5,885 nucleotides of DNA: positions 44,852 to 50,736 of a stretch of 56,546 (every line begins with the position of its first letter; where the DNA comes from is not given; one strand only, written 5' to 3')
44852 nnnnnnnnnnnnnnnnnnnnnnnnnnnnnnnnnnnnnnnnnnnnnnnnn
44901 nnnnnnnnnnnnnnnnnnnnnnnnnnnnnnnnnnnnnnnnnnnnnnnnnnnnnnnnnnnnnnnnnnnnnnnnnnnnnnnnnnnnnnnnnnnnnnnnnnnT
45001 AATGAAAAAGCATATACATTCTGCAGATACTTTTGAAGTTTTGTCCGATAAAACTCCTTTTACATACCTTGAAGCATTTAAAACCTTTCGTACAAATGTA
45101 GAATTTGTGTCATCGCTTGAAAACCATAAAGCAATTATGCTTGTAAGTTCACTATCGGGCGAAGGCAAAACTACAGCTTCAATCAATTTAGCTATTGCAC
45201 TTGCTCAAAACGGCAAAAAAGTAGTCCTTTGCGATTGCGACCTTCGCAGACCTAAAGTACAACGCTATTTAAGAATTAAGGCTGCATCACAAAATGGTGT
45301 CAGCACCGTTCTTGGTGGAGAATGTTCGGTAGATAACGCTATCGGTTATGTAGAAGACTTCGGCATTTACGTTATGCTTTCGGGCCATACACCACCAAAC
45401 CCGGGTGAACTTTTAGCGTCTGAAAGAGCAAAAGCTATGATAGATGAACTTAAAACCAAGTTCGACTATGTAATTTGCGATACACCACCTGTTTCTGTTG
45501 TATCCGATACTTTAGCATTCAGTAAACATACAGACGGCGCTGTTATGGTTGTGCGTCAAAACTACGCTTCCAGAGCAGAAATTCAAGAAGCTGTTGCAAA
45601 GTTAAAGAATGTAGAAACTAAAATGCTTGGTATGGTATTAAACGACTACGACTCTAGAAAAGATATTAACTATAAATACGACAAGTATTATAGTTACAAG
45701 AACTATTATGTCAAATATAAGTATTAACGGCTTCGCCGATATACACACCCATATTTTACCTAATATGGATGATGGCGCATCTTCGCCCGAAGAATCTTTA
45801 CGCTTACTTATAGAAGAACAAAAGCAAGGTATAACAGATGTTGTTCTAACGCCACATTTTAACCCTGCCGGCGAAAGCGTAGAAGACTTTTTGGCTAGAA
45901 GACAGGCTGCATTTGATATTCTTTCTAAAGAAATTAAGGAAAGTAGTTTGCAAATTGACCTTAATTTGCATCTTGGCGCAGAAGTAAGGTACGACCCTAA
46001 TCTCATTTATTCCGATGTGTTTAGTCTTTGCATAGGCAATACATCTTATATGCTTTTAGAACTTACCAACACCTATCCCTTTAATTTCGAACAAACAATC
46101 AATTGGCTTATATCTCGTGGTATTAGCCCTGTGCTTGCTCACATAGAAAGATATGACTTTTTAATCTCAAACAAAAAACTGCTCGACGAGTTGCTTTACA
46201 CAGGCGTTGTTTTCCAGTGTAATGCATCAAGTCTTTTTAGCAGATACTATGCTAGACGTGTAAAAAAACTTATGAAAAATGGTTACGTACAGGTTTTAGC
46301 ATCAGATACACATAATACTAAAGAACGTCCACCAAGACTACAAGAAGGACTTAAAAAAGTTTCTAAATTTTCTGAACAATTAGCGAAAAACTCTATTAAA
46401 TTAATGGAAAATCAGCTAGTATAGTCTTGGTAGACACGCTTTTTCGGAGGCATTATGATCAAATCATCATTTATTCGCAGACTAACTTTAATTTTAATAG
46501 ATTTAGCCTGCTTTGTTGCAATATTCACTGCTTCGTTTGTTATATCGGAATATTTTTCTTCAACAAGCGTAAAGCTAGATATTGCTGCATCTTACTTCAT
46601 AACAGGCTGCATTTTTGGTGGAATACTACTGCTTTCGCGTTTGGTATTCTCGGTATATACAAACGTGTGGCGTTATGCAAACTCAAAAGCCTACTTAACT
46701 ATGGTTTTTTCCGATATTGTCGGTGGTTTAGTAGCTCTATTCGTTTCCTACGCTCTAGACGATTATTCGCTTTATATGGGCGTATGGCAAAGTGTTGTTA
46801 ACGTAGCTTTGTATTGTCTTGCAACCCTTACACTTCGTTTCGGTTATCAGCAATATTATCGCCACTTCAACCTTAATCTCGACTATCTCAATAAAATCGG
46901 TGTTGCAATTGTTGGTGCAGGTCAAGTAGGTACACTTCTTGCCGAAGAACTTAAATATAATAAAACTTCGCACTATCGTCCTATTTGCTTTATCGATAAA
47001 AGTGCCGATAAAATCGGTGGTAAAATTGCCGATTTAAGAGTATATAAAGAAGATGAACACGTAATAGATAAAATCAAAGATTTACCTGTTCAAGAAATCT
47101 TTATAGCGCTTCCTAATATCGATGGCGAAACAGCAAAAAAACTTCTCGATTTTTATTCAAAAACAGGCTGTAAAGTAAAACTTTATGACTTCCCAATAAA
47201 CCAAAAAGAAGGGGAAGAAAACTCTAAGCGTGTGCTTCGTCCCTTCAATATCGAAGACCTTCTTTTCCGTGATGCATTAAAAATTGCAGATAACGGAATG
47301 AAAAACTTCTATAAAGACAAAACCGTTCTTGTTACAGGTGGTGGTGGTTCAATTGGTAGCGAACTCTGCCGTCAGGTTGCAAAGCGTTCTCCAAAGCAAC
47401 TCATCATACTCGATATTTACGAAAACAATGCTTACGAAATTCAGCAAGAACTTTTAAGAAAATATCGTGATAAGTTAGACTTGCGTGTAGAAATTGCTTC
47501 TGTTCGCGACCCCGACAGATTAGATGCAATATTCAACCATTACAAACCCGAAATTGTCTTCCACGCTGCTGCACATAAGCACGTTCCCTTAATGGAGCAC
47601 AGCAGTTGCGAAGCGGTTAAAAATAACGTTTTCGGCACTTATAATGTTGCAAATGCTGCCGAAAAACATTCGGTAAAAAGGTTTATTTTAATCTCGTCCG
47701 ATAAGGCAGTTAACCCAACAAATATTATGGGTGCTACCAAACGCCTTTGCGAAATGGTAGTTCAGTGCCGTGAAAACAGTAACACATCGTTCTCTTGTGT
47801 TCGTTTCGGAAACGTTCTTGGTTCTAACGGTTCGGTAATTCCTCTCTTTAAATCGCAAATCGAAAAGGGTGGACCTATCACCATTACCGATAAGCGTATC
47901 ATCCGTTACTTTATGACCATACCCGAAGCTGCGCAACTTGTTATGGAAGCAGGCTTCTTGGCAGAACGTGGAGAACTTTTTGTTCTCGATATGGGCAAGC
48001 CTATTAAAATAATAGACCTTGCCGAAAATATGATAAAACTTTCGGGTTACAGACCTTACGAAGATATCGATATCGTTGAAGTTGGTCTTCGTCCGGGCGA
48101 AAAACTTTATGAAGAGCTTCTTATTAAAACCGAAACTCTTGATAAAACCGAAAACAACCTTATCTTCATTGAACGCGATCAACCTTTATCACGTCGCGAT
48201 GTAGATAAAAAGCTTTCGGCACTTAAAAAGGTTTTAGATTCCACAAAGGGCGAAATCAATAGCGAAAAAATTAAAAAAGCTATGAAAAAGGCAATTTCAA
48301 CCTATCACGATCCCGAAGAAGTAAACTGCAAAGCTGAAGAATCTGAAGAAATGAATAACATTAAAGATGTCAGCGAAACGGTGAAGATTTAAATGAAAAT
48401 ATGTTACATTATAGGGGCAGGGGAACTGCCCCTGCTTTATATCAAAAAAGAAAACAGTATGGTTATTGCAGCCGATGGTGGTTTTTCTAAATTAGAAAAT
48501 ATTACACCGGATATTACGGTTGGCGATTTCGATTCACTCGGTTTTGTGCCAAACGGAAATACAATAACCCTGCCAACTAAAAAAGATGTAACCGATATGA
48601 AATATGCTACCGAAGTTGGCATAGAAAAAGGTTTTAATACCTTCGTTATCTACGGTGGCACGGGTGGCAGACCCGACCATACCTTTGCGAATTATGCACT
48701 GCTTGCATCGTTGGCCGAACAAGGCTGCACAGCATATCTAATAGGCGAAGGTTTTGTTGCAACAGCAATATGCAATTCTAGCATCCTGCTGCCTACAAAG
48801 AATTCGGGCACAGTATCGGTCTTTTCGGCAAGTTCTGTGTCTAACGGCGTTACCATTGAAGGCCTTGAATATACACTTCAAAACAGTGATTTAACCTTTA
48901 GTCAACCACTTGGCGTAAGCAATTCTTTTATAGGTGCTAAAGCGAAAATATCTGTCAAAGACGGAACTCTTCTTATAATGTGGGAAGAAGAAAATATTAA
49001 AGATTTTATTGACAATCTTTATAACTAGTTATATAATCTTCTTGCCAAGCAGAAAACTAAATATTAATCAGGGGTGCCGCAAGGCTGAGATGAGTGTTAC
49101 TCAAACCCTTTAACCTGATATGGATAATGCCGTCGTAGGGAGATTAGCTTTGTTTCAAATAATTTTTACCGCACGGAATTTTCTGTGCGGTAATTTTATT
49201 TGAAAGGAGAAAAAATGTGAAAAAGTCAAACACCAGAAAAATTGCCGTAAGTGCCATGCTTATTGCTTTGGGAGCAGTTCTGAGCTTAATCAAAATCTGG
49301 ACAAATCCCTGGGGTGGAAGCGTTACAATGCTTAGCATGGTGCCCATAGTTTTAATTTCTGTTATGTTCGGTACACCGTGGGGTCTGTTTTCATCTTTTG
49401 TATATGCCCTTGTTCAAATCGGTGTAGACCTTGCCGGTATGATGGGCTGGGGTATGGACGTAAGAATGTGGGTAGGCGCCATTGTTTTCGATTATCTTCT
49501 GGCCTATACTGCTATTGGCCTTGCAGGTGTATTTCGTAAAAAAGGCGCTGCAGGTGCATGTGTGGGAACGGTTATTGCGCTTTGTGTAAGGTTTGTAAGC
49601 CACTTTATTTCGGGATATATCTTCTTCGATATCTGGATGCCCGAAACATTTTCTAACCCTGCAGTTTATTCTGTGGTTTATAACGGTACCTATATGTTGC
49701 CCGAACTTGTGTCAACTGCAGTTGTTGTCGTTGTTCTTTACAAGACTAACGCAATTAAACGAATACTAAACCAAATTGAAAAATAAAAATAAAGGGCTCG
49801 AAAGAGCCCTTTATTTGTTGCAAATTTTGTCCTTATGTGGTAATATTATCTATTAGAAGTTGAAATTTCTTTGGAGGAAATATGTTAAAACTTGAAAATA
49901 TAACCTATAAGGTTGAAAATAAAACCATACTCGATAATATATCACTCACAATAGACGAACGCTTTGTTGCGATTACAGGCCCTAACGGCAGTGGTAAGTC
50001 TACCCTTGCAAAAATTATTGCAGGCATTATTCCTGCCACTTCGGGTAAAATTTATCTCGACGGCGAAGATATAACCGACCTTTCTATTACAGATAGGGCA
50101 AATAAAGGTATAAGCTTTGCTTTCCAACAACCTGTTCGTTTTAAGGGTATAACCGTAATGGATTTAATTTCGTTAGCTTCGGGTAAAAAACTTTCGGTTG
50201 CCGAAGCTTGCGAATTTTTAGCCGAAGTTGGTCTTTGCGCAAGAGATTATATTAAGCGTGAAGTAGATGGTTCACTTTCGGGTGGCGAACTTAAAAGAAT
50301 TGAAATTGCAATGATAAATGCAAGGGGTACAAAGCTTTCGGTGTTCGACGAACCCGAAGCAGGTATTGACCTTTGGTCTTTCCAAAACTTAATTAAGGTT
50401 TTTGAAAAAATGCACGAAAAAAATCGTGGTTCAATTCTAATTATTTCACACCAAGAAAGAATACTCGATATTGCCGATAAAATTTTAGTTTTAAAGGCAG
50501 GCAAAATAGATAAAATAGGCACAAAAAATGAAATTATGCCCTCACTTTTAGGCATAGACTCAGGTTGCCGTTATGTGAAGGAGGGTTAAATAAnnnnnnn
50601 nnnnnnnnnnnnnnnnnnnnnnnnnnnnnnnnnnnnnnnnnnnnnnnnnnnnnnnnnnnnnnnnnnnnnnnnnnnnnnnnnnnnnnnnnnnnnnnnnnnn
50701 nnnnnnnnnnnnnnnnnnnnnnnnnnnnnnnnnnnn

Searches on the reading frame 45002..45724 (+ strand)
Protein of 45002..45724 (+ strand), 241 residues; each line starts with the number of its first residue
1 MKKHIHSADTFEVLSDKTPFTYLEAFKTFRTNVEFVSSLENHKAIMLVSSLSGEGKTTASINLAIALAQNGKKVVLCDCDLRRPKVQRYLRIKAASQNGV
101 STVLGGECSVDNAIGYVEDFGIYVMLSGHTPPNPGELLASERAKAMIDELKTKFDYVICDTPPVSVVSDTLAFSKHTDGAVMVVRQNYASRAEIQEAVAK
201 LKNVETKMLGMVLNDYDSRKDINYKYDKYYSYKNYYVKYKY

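Call 54: search_protein_families(library=pfam, proteins=[window:45002-45724:+], max_evalue=0.001)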
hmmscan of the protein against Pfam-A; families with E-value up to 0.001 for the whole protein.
window:45002-45724:+ (241 aa): 7 families
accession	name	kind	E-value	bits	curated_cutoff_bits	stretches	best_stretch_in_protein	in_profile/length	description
PF13614.12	AAA_31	-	3.4e-15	56.9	27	1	43-207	2-170/177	AAA domain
PF01656.29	CbiA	-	1.4e-13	51.4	25.4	1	45-227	1-94/125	CobQ/CobB/MinD/ParA nucleotide binding domain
PF10609.15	ParA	-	5.9e-13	49.2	27.1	1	43-214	4-173/246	NUBPL iron-transfer P-loop NTPase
PF09140.17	MipZ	-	3e-08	33.7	20.7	1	46-164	4-110/262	ATPase MipZ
PF00448.28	SRP54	-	4.4e-06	26.9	22.7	1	45-97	3-55/196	SRP54-type protein, GTPase domain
PF02374.21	ArsA_ATPase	-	2e-05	24.4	24.3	0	45-80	3-38/305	Anion-transporting ATPase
PF00142.24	Fer4_NifH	-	0.00026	21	25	1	52-84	9-41/271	4Fe-4S iron sulfur cluster binding proteins, NifH/frxC family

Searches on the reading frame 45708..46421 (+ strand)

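Call 54: search_protein_families(library=pfam, proteins=[window:45708-46421:+], max_evalue=0.001)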
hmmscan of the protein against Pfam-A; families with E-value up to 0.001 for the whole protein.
window:45708-46421:+ (238 aa): 1 family
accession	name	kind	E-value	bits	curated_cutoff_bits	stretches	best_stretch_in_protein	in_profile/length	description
PF19567.5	CpsB_CapC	-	3.4e-46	158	27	1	10-228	2-222/234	Capsular polysaccharide synthesis, CpsB/CapC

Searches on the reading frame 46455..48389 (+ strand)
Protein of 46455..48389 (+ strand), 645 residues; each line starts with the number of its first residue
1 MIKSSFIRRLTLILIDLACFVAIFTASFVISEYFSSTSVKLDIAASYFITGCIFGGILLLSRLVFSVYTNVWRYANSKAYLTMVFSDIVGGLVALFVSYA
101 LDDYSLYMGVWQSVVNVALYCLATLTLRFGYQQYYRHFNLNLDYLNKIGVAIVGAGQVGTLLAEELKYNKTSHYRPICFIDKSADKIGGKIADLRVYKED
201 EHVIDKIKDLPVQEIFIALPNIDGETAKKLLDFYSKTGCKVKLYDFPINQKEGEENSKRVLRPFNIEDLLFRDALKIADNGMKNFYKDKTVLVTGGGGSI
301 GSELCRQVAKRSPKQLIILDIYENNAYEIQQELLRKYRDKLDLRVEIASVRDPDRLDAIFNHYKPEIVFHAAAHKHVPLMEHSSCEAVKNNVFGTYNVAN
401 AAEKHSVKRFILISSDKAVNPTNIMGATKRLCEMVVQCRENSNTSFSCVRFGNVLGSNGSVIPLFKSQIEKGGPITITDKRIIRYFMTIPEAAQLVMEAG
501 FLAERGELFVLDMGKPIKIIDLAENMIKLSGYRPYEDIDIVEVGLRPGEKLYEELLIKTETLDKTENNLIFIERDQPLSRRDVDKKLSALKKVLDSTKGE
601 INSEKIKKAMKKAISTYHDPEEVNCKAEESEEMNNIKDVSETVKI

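Call 54: search_protein_families(library=pfam, proteins=[window:46455-48389:+], max_evalue=0.001)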
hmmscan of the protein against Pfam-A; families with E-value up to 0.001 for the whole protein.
window:46455-48389:+ (645 aa): 13 families
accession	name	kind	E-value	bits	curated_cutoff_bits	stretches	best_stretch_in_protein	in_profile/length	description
PF02719.21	Polysacc_synt_2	-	4.2e-121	404.1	20.2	1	291-572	1-290/293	Polysaccharide biosynthesis protein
PF01370.27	Epimerase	-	2.5e-22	79.9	20.9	1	291-494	1-219/240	NAD dependent epimerase/dehydratase family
PF16363.11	GDP_Man_Dehyd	-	3.2e-15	56.9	27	1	292-416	1-130/332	GDP-mannose 4,6 dehydratase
PF04321.23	RmlD_sub_bind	-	2.9e-14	53.3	27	1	290-460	2-157/287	RmlD substrate binding domain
PF01073.25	3Beta_HSD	-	2.8e-11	43.4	22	1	292-421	1-122/280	3-beta hydroxysteroid dehydrogenase/isomerase family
PF13727.12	CoA_binding_3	-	7.3e-11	42.8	25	1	72-243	9-173/175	CoA-binding domain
PF08659.16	KR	-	4.2e-07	30.5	22.6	1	290-417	2-138/180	KR domain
PF13460.12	NAD_binding_10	-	7.8e-06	26.3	27.2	1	295-420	1-103/184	NAD(P)H-binding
PF07993.18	NAD_binding_4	-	3.7e-05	23.5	20.1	0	366-421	90-142/258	Male sterility protein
PF02254.24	TrkA_N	-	5.3e-05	23.9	23.8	0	150-187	1-34/116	TrkA-N domain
PF00106.31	adh_short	-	0.00014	21.8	26.6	1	289-402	1-119/195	short chain dehydrogenase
PF00056.29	Ldh_1_N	-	0.00047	20.6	27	0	150-195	3-47/141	lactate/malate dehydrogenase, NAD binding domain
PF03435.24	Sacchrp_dh_NADP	-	0.00052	20.8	25.1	0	150-196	1-45/129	Saccharopine dehydrogenase NADP binding domain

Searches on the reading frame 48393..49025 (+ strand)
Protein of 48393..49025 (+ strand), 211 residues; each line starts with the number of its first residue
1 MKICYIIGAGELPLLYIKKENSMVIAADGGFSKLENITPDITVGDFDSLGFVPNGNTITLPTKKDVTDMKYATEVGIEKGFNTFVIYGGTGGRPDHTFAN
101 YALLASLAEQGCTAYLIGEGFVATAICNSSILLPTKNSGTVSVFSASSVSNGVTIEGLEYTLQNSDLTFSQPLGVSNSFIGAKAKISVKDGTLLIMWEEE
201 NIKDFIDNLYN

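Call 54: search_protein_families(library=pfam, proteins=[window:48393-49025:+], max_evalue=0.001)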
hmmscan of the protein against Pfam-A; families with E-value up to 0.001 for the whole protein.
window:48393-49025:+ (211 aa): 2 families
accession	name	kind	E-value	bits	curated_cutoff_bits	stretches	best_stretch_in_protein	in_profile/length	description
PF04263.21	TPK_catalytic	-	1.3e-17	64.2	30.7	1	18-115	5-112/113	Thiamin pyrophosphokinase, catalytic domain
PF04265.19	TPK_B1_binding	-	4.2e-12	46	22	1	139-193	12-67/67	Thiamin pyrophosphokinase, vitamin B1 binding domain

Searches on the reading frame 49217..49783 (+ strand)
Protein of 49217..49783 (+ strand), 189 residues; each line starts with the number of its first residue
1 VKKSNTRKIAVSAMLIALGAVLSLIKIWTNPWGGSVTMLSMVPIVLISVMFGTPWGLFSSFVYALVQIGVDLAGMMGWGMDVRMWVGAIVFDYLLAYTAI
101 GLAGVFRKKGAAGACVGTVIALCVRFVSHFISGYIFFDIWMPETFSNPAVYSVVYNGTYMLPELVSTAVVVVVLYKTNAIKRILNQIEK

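Call 54: search_protein_families(library=pfam, proteins=[window:49217-49783:+], max_evalue=0.001)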
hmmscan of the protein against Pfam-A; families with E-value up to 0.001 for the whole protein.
window:49217-49783:+ (189 aa): 2 families
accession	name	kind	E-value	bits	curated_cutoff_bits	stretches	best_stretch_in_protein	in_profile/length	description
PF09515.15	Thia_YuaJ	-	2.7e-32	112.7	25.8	1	11-179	3-173/177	Thiamine transporter protein (Thia_YuaJ)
PF12822.12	ECF_trnsprt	-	1.7e-05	25.4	30.7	1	7-175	1-169/169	ECF transporter, substrate-specific component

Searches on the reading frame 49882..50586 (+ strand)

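Call 54: search_protein_families(library=pfam, proteins=[window:49882-50586:+], max_evalue=0.001)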
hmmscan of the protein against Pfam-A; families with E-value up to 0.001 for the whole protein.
window:49882-50586:+ (235 aa): 7 families
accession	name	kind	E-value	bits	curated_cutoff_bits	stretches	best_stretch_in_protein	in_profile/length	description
PF00005.33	ABC_tran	-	3e-25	89.9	25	1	17-159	1-136/137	ABC transporter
PF02463.25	SMC_N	-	2.3e-11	44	40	2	16-45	13-43/220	RecF/RecN/SMC N terminal domain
PF13304.12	AAA_21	-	2e-10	41.7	27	1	28-91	1-76/304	AAA domain, putative AbiEii toxin, Type IV TA system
PF13555.12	AAA_29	-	0.00013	22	27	1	14-42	9-38/61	P-loop containing region of AAA domain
PF13476.12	AAA_23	-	0.00031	21.9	27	1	18-47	11-40/201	AAA domain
PF20720.3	nSTAND3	-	0.00046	20.3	27.2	0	12-47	3-38/155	Novel STAND NTPase 3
PF01078.27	Mg_chelatase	-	0.0007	19.5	20.3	1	29-75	25-71/207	Magnesium chelatase, subunit ChlI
